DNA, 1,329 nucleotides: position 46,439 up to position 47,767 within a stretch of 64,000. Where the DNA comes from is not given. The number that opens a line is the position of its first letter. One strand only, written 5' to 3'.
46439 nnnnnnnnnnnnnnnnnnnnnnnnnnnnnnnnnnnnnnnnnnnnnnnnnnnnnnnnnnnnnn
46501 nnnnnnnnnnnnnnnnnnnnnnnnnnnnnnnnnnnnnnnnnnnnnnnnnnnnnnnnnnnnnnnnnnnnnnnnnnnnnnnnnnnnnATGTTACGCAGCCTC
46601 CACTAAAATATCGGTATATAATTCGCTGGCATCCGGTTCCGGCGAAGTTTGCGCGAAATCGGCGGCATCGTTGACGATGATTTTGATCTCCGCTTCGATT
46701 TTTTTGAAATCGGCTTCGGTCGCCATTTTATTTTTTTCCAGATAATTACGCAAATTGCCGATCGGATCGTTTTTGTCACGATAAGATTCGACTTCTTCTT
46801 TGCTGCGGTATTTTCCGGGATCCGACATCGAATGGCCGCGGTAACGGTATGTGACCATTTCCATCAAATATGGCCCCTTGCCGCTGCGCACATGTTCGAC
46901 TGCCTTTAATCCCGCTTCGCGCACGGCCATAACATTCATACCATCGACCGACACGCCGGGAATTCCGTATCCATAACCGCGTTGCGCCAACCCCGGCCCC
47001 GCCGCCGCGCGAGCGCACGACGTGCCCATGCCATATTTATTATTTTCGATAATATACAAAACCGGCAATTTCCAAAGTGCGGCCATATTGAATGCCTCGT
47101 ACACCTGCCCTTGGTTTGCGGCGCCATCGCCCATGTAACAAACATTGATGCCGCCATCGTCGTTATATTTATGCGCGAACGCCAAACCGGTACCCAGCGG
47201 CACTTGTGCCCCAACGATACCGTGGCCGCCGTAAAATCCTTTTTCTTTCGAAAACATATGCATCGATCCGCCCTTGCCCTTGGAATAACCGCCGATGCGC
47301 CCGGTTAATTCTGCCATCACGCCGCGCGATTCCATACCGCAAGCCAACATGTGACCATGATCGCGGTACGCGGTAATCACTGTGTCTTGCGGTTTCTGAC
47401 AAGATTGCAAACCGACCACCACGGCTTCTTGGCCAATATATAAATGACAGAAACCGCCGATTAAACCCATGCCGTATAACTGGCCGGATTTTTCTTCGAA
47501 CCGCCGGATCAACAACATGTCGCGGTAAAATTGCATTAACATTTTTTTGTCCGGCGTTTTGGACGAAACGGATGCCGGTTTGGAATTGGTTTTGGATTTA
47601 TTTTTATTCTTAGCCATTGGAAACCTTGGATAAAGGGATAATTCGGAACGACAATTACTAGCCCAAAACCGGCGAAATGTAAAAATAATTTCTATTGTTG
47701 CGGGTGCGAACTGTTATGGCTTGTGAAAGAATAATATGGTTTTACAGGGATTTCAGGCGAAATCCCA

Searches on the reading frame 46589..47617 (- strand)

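Call 84: search_protein_families(library=pfam, proteins=[window:46589-47617:-], max_evalue=0.001)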
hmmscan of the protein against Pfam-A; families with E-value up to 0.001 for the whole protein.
window:46589-47617:- (342 aa): 3 families
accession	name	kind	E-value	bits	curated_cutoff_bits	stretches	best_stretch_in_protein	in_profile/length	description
PF00676.26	E1_dh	-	5.6e-102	341.2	22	1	33-330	2-299/300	Dehydrogenase E1 component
PF13292.11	DXP_synthase_N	-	3.4e-05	23.7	21.2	1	135-196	113-174/274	1-deoxy-D-xylulose-5-phosphate synthase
PF02775.26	TPP_enzyme_C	-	0.00026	21.3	21.9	1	128-195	21-84/151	Thiamine pyrophosphate enzyme, C-terminal TPP binding domain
